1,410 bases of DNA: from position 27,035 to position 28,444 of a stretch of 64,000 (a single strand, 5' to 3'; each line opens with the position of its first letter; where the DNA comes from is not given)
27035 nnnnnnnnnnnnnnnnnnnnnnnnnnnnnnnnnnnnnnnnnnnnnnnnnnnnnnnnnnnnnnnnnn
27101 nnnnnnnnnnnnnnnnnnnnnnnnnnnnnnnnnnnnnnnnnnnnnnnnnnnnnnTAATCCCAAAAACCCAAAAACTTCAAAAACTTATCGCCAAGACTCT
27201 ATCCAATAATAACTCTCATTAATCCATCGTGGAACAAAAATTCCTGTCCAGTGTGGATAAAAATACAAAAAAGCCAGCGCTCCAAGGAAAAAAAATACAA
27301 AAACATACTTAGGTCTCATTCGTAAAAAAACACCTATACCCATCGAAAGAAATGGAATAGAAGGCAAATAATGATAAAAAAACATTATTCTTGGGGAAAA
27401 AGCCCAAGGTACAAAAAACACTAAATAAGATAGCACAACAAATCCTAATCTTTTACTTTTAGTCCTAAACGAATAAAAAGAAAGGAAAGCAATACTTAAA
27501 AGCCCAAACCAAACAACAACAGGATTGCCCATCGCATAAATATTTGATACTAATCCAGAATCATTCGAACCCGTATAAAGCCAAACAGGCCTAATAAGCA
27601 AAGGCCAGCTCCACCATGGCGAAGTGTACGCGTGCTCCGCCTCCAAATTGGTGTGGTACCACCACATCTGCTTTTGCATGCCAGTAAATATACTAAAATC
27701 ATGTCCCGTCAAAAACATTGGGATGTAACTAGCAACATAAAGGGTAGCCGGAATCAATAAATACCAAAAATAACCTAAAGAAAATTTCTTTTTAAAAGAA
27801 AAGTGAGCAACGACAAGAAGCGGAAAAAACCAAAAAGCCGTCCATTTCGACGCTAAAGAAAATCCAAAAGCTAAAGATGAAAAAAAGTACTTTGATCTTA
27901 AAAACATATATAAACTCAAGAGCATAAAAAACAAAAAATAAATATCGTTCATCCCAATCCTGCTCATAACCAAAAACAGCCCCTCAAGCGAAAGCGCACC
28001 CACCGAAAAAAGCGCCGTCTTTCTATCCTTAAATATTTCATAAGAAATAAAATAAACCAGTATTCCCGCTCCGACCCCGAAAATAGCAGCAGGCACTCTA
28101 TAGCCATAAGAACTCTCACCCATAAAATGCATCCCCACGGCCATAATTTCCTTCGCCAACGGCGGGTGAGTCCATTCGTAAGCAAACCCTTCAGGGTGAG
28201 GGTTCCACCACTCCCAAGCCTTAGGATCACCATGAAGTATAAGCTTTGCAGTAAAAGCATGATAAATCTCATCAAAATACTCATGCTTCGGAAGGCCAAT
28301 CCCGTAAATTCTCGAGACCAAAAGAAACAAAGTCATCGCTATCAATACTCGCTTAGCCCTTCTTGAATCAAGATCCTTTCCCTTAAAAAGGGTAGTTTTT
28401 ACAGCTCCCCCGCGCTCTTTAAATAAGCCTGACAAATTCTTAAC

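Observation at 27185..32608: Lone CheY-like receiver domain translationally coupled to GT-C glycosyltransferases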

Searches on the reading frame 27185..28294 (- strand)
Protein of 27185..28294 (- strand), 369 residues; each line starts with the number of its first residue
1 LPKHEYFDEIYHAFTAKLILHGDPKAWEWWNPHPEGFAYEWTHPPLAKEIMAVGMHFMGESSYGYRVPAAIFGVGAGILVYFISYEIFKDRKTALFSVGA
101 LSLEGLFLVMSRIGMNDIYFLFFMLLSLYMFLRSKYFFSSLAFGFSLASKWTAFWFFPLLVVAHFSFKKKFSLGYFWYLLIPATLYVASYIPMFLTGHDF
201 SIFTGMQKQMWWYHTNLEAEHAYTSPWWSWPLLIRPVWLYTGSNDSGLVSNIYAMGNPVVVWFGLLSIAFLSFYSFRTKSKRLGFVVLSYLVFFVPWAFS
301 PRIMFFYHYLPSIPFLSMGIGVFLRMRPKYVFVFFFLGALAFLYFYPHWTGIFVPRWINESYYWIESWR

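Call 52: search_protein_families(library=pfam, proteins=[window:27185-28294:-], max_evalue=0.1)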
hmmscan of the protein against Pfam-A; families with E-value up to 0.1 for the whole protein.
window:27185-28294:- (369 aa): 4 families
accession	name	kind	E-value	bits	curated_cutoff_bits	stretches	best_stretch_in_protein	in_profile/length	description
PF16192.10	PMT_4TMC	-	1.9e-15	57.4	32.4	1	201-368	3-202/202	C-terminal four TMM region of protein-O-mannosyltransferase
PF02366.24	PMT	-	5e-11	43.1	22.7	1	60-182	80-221/245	Dolichyl-phosphate-mannose-protein mannosyltransferase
PF13231.12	PMT_2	-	4.8e-10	40.3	26.1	1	43-185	2-152/160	Dolichyl-phosphate-mannose-protein mannosyltransferase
PF15971.10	Mannosyl_trans4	-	0.0022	18.3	33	1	44-169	13-142/163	DolP-mannose mannosyltransferase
